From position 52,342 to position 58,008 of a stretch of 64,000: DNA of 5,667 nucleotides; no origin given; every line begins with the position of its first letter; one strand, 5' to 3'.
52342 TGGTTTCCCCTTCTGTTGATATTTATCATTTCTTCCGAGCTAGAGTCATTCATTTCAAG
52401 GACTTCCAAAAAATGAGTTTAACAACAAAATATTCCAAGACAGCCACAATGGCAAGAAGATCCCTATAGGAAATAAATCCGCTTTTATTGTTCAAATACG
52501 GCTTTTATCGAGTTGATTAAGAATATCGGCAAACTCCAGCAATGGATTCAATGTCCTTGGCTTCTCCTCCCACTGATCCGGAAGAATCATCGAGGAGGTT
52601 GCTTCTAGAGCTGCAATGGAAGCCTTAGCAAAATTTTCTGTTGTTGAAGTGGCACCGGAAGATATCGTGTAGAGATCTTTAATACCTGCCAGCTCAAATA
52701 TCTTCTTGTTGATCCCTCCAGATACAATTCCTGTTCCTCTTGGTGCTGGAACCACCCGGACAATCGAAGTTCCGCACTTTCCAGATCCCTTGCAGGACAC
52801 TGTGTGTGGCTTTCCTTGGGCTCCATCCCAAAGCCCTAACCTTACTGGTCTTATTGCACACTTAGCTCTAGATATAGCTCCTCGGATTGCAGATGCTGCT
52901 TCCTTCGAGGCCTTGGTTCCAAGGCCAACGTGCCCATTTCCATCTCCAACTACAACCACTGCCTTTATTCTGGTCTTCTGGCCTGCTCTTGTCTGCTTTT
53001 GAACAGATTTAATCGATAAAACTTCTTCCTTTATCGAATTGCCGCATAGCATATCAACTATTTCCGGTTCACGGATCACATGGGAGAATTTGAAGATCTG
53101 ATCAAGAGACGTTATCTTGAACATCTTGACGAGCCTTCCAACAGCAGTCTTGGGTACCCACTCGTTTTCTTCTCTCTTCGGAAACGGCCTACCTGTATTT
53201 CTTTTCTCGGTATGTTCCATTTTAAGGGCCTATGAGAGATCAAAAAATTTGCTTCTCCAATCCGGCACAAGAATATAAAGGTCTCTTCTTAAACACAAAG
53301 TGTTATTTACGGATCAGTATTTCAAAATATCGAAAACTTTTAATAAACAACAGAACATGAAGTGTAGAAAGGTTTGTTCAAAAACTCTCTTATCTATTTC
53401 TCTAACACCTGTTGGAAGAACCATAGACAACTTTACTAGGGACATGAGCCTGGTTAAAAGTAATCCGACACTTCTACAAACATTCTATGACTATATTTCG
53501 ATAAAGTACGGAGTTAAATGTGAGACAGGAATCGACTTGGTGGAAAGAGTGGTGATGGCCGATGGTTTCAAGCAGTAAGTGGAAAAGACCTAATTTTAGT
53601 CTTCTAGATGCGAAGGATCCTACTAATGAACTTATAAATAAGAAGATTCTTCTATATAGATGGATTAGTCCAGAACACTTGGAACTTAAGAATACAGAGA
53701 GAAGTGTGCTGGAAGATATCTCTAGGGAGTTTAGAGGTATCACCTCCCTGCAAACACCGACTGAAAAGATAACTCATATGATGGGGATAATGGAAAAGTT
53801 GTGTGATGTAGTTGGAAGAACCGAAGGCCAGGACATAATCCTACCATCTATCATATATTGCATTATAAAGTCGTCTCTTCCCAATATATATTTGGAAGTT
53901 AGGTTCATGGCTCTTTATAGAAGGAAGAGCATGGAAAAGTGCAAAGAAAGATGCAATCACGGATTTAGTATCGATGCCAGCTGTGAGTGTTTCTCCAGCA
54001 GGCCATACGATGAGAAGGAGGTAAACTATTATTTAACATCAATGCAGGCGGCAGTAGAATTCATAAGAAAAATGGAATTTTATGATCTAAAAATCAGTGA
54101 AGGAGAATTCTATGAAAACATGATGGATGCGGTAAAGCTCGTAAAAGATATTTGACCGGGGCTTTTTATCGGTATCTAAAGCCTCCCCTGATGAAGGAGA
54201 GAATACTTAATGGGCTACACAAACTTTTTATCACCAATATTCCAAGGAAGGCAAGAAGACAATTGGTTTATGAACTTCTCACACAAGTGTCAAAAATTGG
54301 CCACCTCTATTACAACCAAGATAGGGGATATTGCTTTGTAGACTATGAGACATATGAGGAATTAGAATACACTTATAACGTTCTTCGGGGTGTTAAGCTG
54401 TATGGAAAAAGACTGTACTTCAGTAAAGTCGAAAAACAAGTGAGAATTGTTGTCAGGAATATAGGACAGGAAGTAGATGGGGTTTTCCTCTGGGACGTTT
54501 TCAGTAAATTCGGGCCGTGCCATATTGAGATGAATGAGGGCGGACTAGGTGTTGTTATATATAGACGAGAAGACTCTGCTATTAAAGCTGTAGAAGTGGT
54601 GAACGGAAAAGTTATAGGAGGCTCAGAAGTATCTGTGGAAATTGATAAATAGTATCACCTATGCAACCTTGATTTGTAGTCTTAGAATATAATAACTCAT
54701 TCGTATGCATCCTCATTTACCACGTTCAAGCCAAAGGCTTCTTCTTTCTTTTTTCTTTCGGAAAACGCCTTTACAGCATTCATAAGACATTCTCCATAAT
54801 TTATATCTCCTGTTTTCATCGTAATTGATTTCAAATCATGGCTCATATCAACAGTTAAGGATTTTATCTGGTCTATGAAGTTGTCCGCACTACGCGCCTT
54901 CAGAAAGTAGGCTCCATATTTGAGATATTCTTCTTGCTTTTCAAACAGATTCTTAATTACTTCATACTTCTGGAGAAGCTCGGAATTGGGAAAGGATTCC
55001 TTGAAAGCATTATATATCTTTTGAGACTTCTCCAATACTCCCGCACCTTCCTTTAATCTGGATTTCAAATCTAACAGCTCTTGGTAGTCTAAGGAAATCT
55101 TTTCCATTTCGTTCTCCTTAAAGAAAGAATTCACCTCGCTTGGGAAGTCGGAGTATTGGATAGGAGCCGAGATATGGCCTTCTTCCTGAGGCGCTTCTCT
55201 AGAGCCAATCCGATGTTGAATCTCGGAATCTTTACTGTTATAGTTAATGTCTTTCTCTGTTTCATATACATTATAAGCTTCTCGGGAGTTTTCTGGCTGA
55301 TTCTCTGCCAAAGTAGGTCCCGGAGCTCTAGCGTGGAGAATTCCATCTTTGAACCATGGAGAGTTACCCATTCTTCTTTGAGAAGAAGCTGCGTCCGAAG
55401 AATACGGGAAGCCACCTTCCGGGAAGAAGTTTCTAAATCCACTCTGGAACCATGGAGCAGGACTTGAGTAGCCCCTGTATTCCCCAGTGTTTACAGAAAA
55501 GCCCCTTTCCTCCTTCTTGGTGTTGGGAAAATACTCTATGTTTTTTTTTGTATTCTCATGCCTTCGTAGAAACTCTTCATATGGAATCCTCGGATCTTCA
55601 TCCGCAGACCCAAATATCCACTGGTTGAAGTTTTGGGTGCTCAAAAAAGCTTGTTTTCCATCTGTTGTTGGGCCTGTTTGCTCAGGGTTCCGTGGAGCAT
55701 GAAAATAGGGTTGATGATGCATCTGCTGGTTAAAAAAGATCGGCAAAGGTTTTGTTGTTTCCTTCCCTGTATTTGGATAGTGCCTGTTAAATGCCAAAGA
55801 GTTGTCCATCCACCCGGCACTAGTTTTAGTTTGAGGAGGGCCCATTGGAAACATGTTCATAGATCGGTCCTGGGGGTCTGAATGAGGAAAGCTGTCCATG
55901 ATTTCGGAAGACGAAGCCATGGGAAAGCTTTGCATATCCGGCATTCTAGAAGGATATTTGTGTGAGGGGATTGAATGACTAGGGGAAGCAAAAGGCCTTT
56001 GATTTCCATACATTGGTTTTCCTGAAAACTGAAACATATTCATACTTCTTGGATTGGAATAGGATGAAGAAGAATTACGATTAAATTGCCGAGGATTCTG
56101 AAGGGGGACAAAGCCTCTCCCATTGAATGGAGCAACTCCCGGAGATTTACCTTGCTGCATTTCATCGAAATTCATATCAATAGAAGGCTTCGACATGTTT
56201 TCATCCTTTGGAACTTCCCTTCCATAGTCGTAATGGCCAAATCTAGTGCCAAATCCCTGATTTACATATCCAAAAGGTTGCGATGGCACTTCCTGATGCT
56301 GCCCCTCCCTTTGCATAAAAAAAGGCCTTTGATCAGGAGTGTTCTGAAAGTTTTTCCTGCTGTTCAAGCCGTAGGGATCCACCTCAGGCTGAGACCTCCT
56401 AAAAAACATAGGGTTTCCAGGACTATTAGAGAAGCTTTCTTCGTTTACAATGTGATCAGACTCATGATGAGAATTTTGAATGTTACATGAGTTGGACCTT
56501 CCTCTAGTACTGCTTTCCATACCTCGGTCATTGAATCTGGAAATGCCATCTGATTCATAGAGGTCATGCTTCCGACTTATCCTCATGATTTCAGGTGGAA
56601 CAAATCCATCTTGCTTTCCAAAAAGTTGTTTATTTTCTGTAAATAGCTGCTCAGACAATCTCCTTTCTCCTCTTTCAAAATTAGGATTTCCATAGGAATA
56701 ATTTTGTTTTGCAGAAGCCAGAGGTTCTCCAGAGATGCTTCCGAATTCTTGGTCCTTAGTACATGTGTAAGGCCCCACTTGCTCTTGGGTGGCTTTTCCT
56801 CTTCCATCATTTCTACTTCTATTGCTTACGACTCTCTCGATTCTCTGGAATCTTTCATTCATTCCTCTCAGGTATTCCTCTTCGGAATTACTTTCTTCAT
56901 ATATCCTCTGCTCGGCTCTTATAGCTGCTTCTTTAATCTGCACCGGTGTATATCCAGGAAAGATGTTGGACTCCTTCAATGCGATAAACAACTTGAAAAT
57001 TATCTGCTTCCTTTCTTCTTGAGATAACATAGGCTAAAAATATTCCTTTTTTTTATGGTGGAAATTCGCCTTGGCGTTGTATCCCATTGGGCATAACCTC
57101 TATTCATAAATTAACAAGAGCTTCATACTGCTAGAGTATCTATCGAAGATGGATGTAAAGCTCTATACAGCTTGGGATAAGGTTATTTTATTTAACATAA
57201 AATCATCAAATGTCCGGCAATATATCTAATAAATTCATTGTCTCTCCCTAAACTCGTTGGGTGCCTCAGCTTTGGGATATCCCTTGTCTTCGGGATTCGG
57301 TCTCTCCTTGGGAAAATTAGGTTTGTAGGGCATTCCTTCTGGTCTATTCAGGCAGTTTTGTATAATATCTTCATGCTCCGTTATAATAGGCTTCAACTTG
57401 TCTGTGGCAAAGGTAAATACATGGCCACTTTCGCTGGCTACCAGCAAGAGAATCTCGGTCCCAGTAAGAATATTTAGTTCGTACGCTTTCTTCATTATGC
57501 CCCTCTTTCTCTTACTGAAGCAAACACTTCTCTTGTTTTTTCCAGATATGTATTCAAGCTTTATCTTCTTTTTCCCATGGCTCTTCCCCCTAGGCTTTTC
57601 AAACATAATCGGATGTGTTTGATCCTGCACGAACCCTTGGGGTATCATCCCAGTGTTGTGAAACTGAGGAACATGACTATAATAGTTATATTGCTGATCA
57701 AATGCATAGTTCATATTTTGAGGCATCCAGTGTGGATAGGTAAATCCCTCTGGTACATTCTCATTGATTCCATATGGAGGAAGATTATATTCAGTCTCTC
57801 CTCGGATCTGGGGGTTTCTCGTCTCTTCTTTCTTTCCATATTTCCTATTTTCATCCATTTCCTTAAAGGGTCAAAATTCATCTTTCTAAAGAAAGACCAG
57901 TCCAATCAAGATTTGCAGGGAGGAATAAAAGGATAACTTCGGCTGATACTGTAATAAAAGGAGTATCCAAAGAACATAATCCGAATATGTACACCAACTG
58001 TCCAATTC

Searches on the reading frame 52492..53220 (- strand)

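Call 36: search_protein_families(library=pfam, proteins=[window:52492-53220:-], max_evalue=0.001)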
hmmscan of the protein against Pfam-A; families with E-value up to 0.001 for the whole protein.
window:52492-53220:- (242 aa): 2 families
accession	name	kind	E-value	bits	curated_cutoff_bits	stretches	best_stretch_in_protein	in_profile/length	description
PF00333.26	Ribosomal_S5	-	2.8e-25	88.5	27.1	1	64-127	2-65/65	Ribosomal protein S5, N-terminal domain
PF03719.21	Ribosomal_S5_C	-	6.4e-20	70.8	21.5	1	147-211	1-64/71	Ribosomal protein S5, C-terminal domain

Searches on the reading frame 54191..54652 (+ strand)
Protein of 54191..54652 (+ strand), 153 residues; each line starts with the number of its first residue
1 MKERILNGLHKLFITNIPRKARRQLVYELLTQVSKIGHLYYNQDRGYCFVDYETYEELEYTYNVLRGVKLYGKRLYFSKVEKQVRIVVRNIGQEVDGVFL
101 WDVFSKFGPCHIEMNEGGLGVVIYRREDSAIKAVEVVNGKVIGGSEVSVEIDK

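Call 36: search_protein_families(library=pfam, proteins=[window:54191-54652:+], max_evalue=0.001)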
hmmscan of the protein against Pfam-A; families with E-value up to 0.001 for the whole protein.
window:54191-54652:+ (153 aa): 1 family
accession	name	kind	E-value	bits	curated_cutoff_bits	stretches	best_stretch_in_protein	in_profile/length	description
PF00076.28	RRM_1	-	2.7e-19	69.2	20.7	2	86-147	1-69/70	RNA recognition motif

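Call 39: search_solved_structures(query=window:54191-54649:+, max_evalue=1e-8)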
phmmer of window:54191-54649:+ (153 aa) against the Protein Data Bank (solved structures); distinct sequences matched with E-value up to 1e-8: 1.
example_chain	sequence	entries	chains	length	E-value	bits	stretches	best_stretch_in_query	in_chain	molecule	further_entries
6r5k_D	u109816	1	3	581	5.8e-12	48.7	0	54-149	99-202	Polyadenylate-binding protein, cytoplasmic and nuclear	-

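Call 46: search_solved_structures(query=window:54191-54649:+, max_evalue=0.001)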
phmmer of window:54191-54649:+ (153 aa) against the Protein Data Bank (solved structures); distinct sequences matched with E-value up to 0.001: 37.
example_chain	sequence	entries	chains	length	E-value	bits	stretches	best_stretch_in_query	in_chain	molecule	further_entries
6r5k_D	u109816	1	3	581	5.8e-12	48.7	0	54-149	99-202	Polyadenylate-binding protein, cytoplasmic and nuclear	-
5z56_4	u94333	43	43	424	2.7e-07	33.6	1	13-110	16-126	Splicing factor 3B subunit 4 | SF3b49, Splicing factor 3B subunit 4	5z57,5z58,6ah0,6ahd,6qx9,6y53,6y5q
9qxz_A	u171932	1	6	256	5.8e-07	32.5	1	9-111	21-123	Non-POU domain-containing octamer-binding protein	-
7pu5_A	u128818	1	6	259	6e-07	32.5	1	9-111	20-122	Non-POU domain-containing octamer-binding protein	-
7lrq_B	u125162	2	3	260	6e-07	32.5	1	9-111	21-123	Non-POU domain-containing octamer-binding protein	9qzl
3sde_B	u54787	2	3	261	6.1e-07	32.4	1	9-111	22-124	Non-POU domain-containing octamer-binding protein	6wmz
5ifm_A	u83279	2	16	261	6.1e-07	32.4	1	9-111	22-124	Non-POU domain-containing octamer-binding protein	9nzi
6kor_A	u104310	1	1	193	8.7e-07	31.9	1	10-149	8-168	Heterogeneous nuclear ribonucleoprotein Q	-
9glc_BD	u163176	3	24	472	2e-06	30.8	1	9-110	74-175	Non-POU domain containing octamer binding | Non-POU domain-containing octamer-binding protein isoform X2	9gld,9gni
9cb5_A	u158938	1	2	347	2.1e-05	27.4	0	44-148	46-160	Nucleolin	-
7pu5_B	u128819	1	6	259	7.2e-05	25.7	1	11-111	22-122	Splicing factor, proline- and glutamine-rich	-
7lrq_A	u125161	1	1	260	7.3e-05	25.7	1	11-111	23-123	Splicing factor, proline- and glutamine-rich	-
5wpa_A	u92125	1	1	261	7.3e-05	25.7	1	11-111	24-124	Splicing factor, proline- and glutamine-rich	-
7sp0_A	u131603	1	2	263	7.5e-05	25.7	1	11-111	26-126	Splicing factor, proline- and glutamine-rich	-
4wii_A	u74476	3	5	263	7.5e-05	25.7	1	11-111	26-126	Splicing factor, proline- and glutamine-rich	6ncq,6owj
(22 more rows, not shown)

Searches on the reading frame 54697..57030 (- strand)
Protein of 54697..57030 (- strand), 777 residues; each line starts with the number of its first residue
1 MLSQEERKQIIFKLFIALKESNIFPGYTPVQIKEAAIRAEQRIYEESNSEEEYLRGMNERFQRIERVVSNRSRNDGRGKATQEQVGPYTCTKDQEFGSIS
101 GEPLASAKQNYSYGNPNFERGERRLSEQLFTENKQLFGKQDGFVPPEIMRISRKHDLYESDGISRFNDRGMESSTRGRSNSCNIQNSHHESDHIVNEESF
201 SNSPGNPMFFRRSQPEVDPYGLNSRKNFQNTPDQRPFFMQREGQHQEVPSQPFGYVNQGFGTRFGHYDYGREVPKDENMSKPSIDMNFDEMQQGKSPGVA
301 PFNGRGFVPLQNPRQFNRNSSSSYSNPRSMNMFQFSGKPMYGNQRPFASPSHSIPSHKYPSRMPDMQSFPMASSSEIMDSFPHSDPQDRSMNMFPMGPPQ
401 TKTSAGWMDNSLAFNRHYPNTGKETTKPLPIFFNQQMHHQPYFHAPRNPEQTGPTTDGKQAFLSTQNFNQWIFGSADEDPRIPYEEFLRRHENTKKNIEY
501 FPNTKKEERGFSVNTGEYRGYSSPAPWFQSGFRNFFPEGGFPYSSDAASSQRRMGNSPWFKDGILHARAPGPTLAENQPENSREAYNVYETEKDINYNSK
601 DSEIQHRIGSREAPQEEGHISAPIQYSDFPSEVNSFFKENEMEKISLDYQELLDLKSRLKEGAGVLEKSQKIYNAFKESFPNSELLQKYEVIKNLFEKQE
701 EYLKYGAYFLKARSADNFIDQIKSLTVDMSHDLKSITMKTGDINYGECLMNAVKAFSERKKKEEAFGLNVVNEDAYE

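Call 36: search_protein_families(library=pfam, proteins=[window:54697-57030:-], max_evalue=0.001)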
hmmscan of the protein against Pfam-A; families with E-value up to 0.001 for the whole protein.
window:54697-57030:- (777 aa): 1 family
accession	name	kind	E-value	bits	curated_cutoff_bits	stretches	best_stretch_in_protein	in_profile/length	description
PF16987.10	KIX_2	-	8.2e-08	32.5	25.6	1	2-73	8-81/83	KIX domain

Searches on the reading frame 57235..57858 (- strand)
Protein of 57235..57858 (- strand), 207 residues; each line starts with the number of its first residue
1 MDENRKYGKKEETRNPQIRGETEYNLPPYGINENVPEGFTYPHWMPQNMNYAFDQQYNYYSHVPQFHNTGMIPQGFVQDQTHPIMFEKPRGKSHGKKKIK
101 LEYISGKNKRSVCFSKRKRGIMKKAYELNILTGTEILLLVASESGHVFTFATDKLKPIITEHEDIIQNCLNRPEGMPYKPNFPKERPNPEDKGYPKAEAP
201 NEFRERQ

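Call 36: search_protein_families(library=pfam, proteins=[window:57235-57858:-], max_evalue=0.001)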
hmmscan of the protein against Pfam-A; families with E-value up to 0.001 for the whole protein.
window:57235-57858:- (207 aa): 1 family
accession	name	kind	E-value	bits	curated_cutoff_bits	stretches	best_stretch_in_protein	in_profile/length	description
PF00319.23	SRF-TF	-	3.9e-19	68.3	26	1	103-150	1-48/48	SRF-type transcription factor (DNA-binding and dimerisation domain)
